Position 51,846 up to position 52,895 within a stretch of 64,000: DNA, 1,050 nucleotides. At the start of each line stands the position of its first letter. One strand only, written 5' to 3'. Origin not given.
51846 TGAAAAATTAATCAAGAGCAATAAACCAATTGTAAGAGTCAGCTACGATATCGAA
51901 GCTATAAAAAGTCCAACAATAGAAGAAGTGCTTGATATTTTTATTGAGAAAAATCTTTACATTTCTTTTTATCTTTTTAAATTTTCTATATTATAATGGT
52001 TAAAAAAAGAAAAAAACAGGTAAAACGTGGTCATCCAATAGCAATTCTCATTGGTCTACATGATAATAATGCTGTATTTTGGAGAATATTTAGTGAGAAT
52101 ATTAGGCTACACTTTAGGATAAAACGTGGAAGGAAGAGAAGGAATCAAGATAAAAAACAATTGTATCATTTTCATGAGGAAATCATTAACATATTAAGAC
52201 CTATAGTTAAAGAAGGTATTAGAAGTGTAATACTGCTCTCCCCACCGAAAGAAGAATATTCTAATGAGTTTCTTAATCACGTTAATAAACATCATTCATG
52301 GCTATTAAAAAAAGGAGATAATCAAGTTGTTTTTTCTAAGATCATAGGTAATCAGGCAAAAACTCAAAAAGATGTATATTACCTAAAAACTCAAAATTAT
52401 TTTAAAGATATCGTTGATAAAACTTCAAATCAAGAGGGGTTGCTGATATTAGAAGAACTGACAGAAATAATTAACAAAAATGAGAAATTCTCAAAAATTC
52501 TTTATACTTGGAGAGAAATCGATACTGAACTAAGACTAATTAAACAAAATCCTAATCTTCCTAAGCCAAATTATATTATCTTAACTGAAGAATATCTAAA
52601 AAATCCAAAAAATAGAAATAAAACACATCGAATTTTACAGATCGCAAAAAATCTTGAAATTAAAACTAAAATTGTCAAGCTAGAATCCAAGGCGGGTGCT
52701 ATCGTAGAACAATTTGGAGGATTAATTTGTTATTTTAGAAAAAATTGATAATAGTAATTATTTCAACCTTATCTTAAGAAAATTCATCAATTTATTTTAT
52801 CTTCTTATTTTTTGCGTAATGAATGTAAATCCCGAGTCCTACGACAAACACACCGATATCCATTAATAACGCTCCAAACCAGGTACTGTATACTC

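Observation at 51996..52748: GGQ-less eRF1/Pelota-like protein without the N domain, start-stop coupled to a (now decayed) COG2403 P-loop gene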

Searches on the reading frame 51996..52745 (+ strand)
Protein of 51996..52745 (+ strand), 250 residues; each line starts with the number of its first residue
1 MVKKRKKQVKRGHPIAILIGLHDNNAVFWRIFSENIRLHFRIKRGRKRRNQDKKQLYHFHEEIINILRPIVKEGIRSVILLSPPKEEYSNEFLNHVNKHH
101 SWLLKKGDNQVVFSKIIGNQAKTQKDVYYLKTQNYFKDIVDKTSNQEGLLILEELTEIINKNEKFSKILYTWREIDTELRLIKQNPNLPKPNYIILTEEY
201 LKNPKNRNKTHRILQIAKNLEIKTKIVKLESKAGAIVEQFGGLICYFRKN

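Call 3: search_protein_families(library=pfam, proteins=[window:51996-52745:+], max_evalue=1)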
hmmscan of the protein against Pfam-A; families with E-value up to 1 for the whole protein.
window:51996-52745:+ (250 aa): 2 families
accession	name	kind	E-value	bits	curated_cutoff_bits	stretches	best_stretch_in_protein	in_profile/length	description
PF04497.17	Pox_E2-like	-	0.00027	20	30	1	91-178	76-170/729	Poxviridae protein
PF03465.20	eRF1_3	-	0.0009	20.2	25.8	1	166-248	57-103/106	eRF1 domain 3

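Call 4: search_protein_families(library=ncbifam, proteins=[window:51996-52745:+], max_evalue=1)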
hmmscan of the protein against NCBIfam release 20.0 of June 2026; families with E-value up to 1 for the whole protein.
window:51996-52745:+ (250 aa): 1 family
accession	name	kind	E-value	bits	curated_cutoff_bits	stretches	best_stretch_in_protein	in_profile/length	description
NF011553.0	PRK14981.1-5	equivalog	0.024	14.8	152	0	131-164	36-68/113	DNA-directed RNA polymerase subunit F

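Call 5: search_solved_structures(query=window:51996-52745:+, max_evalue=10, show_alignments=3)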
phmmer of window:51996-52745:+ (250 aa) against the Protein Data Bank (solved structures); distinct sequences matched with E-value up to 10: 4.
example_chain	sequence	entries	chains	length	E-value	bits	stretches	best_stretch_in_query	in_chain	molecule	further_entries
4pfh_A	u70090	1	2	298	0.25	14.2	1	68-150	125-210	D-tagatose 3-epimerase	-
4q7i_A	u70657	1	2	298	0.38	13.6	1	68-146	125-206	D-tagatose 3-epimerase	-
1yx3_A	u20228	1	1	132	0.65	12.8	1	94-163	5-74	hypothetical protein DsrC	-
4pgl_A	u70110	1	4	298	1.5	11.7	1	68-145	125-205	D-tagatose 3-epimerase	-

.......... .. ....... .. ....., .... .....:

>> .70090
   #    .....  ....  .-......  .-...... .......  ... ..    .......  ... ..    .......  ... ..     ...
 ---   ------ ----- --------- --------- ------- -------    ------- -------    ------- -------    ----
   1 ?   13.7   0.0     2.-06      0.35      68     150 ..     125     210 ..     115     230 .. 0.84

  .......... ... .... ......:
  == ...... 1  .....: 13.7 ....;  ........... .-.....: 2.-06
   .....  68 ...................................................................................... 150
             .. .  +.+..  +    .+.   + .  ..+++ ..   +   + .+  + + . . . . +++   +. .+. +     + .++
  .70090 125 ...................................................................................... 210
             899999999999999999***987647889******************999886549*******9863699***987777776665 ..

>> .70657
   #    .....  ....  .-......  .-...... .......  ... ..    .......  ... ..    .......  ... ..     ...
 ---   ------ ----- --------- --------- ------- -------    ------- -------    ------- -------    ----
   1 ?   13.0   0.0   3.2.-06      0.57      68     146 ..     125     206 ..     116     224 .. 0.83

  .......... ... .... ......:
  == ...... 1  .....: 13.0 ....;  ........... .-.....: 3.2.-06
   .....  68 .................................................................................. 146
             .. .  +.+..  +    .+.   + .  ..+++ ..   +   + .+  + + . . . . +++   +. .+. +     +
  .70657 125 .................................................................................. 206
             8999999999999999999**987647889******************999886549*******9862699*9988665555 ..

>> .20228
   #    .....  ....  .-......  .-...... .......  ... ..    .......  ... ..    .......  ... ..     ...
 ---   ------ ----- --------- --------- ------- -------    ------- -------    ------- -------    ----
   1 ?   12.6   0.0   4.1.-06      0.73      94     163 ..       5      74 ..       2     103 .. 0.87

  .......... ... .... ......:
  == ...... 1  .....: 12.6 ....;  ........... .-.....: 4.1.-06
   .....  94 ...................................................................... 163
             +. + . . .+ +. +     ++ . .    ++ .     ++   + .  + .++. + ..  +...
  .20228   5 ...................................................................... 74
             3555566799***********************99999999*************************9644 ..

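Call 6: find_homologous_proteins(query=window:51996-52745:+, max_evalue=0.001)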
Query window:51996-52745:+ (250 aa): 160 proteins with E <= 0.001 among 717 candidates; the best 120 are listed.
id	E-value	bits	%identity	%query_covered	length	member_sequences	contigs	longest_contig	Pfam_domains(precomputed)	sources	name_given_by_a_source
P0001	2.1e-159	547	100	100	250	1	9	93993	-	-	-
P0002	1.3e-141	488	90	99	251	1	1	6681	-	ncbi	-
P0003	2.3e-141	487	89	95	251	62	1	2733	-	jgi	-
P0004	3.7e-141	487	88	99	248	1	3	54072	-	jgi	jgi:stalled ribosome rescue protein Dom34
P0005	8.9e-141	486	88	99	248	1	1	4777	-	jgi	jgi:stalled ribosome rescue protein Dom34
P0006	2.2e-140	484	88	95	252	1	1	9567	PF03465.21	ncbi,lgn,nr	ncbi:MAG: hypothetical protein EU535_06055 [Promethearchaeota archaeon]|nr:MAG: hypothetical protein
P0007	3.1e-140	484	88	99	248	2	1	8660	-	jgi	-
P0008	3.3e-140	484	88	95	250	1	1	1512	-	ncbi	-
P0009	5.2e-140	483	89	95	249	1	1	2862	-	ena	-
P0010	6.0e-140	483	87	95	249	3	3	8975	-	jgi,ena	-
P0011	4.6e-139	480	86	95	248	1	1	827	-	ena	-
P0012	1.3e-138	478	87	99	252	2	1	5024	-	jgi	jgi:stalled ribosome rescue protein Dom34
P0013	2.4e-138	478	87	94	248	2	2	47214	-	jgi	jgi:stalled ribosome rescue protein Dom34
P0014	3.3e-138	477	86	99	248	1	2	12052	-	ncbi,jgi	ncbi:MAG: hypothetical protein ACTSRI_16155 [Promethearchaeota archaeon]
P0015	5.0e-138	477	85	99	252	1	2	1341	-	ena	-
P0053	4.3e-135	467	85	95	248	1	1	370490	-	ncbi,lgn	-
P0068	9.7e-134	463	86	95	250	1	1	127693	-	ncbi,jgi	ncbi:MAG: hypothetical protein ACXAC5_06740 [Promethearchaeota archaeon]|jgi:stalled ribosome rescue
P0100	4.9e-129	447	81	99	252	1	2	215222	-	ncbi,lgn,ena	-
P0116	5.2e-113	395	72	94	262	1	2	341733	-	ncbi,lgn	-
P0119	5.6e-103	362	66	98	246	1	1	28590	-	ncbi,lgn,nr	ncbi:MAG: hypothetical protein JW891_00905 [Candidatus Lokiarchaeota archaeon]|nr:hypothetical prote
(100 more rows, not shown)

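Call 9: find_encoding_contigs(protein=P0053, flank=6000, max_places=3)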
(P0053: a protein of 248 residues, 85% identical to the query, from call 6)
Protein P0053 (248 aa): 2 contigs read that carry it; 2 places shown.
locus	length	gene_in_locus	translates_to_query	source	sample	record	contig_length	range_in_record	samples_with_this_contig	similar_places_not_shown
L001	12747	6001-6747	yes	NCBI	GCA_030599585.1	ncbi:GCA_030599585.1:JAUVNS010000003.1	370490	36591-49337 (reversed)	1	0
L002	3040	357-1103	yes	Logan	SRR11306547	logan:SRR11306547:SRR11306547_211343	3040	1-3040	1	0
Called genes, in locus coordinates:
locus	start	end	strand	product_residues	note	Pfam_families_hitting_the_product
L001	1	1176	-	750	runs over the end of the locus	PF00009:GTP_EFTU, PF22042:EF-G_D2 (faint), PF14492:EFG_III, PF03764:EFG_IV, PF00679:EFG_C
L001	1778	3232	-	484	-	PF09249:tRNA_NucTransf2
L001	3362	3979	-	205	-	PF13508:Acetyltransf_7 (faint)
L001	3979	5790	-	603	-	PF00009:GTP_EFTU, PF01926:MMR_HSR1 (weak), PF03144:GTP_EFTU_D2 (faint), PF11987:IF-2, PF14578:GTP_EFTU_D4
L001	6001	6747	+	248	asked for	-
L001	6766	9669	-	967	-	PF00005:ABC_tran (faint), PF02463:SMC_N (faint), PF13481:AAA_25 (faint), PF13555:AAA_29 (faint), PF20703:nSTAND1 (faint), PF13304:AAA_21 (faint), PF17760:UvrA_inter, PF17755:UvrA_DNA-bind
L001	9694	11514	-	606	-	PF17757:UvrB_inter, PF27431:UvrB_3rd, PF00271:Helicase_C, PF12344:UvrB, PF02151:UVR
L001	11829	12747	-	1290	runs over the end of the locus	PF02516:STT3, PF13231:PMT_2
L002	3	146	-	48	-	?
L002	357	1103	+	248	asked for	-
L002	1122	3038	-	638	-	?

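Call 10: find_encoding_contigs(protein=P0116, flank=6000, max_places=3)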
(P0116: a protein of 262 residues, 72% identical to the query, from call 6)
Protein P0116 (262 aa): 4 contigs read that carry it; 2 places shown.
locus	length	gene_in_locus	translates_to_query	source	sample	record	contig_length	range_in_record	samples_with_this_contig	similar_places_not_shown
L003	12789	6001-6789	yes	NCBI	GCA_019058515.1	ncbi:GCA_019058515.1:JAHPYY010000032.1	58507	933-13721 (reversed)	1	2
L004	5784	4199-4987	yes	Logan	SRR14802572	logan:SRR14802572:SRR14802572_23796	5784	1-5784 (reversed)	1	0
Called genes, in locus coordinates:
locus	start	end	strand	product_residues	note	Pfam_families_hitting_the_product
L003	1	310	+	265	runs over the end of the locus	-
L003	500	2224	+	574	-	PF07969:Amidohydro_3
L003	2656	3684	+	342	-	PF03417:AAT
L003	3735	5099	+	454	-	PF01022:HTH_5 (weak), PF12840:HTH_20 (weak)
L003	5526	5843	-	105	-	-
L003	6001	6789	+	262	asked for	-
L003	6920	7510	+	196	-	PF00626:Gelsolin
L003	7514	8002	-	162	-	PF03358:FMN_red (weak), PF12641:Flavodoxin_3 (faint), PF12682:Flavodoxin_4, PF12724:Flavodoxin_5 (faint)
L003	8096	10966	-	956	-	PF03065:Glyco_hydro_57 (weak), PF01074:Glyco_hydro_38N, PF09261:Alpha-mann_mid, PF07748:Glyco_hydro_38C, PF17677:Glyco_hydro38C2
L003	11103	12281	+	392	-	PF01411:tRNA-synt_2c, PF02272:DHHA1 (weak)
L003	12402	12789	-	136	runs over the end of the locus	PF18313:TLP1_add_C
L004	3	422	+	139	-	?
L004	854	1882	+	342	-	PF03417:AAT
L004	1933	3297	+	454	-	PF01022:HTH_5 (weak), PF12840:HTH_20 (weak)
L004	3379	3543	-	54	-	-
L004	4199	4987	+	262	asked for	-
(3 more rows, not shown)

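Call 11: find_encoding_contigs(protein=P0119, flank=6000, max_places=3)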
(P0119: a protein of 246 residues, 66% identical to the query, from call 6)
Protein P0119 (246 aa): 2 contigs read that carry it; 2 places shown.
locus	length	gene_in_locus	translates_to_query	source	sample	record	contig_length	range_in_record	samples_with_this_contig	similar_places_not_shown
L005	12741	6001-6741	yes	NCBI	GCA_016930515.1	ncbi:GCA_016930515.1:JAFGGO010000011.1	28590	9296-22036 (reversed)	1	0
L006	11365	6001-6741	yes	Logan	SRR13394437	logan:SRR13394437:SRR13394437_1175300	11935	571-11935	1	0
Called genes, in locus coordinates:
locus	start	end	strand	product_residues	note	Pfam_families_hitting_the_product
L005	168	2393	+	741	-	PF00982:Glyco_transf_20, PF02358:Trehalose_PPase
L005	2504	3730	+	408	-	PF21269:TreT_GT1, PF00534:Glycos_transf_1, PF13692:Glyco_trans_1_4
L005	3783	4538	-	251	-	PF04909:Amidohydro_2 (weak)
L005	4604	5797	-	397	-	PF00501:AMP-binding, PF14535:AMP-binding_C_2 (faint)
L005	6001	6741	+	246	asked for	-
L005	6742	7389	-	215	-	PF05167:DUF711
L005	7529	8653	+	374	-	PF13484:Fer4_16, PF13646:HEAT_2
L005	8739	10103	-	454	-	PF01022:HTH_5 (weak), PF12840:HTH_20 (faint), PF13601:HTH_34 (faint), PF14947:HTH_45 (weak)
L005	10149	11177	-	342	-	PF03417:AAT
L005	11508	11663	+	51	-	-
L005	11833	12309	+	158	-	-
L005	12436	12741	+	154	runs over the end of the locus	-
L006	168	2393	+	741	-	PF00982:Glyco_transf_20, PF02358:Trehalose_PPase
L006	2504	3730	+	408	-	PF21269:TreT_GT1, PF00534:Glycos_transf_1, PF13692:Glyco_trans_1_4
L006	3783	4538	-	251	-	PF04909:Amidohydro_2 (weak)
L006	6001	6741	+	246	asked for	-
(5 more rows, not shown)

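Call 12: find_encoding_contigs(protein=P0100, flank=5000, max_places=2)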
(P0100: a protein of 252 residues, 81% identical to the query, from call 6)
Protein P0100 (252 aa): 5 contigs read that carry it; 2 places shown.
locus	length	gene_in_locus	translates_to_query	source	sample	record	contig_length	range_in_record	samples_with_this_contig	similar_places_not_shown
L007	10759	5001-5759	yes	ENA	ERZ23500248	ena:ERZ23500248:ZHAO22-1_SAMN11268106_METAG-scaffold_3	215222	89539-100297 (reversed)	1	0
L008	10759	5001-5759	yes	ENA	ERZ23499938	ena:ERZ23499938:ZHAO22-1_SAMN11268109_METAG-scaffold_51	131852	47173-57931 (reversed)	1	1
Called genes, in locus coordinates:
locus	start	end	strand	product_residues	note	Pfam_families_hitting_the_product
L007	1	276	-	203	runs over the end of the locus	PF00596:Aldolase_II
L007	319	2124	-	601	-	PF02730:AFOR_N, PF01314:AFOR_C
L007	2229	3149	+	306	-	PF23023:Anti-Pycsar_Apyc1, PF00753:Lactamase_B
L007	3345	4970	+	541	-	PF02518:HATPase_c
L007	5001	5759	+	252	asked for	-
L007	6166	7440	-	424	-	PF07690:MFS_1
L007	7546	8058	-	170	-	-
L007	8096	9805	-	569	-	-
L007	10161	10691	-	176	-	PF00025:Arf, PF00071:Ras, PF01926:MMR_HSR1 (weak), PF04670:Gtr1_RagA (weak), PF08477:Roc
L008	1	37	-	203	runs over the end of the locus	PF00596:Aldolase_II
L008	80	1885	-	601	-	PF02730:AFOR_N, PF01314:AFOR_C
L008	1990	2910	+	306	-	PF23023:Anti-Pycsar_Apyc1, PF00753:Lactamase_B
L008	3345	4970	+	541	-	PF02518:HATPase_c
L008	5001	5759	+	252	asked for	-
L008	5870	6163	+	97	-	-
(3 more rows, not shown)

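Call 13: find_encoding_contigs(protein=P0001, flank=5000, max_places=6)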
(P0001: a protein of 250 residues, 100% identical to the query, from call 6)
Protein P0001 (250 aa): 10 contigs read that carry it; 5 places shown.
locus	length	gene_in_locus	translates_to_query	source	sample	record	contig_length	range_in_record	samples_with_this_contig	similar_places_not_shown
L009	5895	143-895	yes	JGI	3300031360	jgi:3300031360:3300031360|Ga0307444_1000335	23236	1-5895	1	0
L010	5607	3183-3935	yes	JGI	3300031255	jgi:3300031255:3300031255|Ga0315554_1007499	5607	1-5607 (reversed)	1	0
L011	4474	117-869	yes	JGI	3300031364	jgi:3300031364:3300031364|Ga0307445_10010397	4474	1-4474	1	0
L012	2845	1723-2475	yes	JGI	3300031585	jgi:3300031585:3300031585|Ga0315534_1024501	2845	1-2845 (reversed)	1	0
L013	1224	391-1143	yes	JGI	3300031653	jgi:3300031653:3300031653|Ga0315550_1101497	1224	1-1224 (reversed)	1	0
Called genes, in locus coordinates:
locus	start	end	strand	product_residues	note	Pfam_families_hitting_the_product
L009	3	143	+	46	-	?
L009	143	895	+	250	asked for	-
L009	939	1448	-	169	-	-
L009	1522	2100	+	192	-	PF00258:Flavodoxin_1, PF12641:Flavodoxin_3 (weak), PF12724:Flavodoxin_5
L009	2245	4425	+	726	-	PF02730:AFOR_N, PF01314:AFOR_C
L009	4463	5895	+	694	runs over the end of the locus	PF13510:Fer2_4, PF01946:Thi4 (weak), PF00070:Pyr_redox (faint), PF01494:FAD_binding_3 (faint), PF03486:HI0933_like (faint), PF07992:Pyr_redox_2, PF12831:FAD_oxidored (faint), PF04324:Fer2_BFD, +1 more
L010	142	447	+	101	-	-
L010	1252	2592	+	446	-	-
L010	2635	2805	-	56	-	-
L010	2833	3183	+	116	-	-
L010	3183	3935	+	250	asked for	-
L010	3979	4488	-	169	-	-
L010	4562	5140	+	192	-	PF00258:Flavodoxin_1, PF12641:Flavodoxin_3 (weak), PF12724:Flavodoxin_5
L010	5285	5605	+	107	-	?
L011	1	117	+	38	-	?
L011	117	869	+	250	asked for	-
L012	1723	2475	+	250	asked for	-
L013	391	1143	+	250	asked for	-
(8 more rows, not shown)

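Call 14: find_encoding_contigs(protein=P0068, flank=5000, max_places=2)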
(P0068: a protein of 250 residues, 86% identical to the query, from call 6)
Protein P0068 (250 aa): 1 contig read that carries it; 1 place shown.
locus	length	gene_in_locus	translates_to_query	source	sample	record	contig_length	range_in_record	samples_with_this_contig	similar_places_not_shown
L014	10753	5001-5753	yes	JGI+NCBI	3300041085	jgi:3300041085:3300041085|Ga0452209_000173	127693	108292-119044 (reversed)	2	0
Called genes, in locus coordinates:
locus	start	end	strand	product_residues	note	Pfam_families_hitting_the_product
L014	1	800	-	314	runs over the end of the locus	PF00296:Bac_luciferase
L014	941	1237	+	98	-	-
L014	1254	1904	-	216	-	PF02596:DUF169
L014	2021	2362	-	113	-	PF02635:DsrE, PF13686:DrsE_2 (weak)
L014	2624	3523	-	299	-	PF13237:Fer4_10 (faint), PF13484:Fer4_16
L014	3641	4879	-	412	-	PF05762:VWA_CoxE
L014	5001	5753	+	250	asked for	-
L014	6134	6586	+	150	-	-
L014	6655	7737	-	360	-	PF01073:3Beta_HSD, PF01370:Epimerase, PF05368:NmrA (weak), PF16363:GDP_Man_Dehyd, PF07993:NAD_binding_4 (faint), PF13460:NAD_binding_10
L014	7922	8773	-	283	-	PF13401:AAA_22 (weak), PF00004:AAA, PF07724:AAA_2, PF07728:AAA_5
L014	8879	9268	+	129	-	PF01741:MscL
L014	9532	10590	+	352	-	PF03417:AAT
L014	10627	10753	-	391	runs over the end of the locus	PF00108:Thiolase_N, PF02803:Thiolase_C, PF22691:Thiolase_C_1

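Call 15: search_protein_representatives(protein=window:51996-52745:+)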
Query: 250 residues. Proteins with E-value up to 0.001 (for the whole library): 135; up to 1e-10: 92; up to 1e-30: 26. The best 135 are listed.
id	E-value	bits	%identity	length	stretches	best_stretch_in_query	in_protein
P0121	4.6e-92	324.4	62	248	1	1-249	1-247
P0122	4.8e-63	229.4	82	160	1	121-249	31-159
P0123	8.3e-58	212.2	41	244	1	6-248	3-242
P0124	1.4e-50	188.6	40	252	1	2-246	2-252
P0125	2.9e-49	184.2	38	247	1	4-246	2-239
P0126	5.5e-49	183.3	39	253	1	5-247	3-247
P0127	1.6e-48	181.8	42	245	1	3-245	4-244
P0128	3.3e-46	174.3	35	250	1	4-246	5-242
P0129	1.4e-45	172.2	37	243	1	5-248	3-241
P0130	9.9e-45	169.4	37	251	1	4-247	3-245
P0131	1.6e-44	168.7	36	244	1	4-249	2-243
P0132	6.1e-44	166.8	36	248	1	6-247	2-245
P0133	1.5e-42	162.3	32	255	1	3-246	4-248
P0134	2.7e-40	154.9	74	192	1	1-94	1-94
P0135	6.4e-40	153.7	37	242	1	6-248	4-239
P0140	2.3e-37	145.3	34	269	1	2-248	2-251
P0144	6.7e-34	134.0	41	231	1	9-246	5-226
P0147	2.2e-30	122.5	33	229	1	7-248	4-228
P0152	1.9e-29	119.4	31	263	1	3-246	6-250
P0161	4.7e-25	105.0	32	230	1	7-248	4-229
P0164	9.1e-25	104.1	29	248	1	4-248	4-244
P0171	7.6e-23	97.8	30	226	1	8-249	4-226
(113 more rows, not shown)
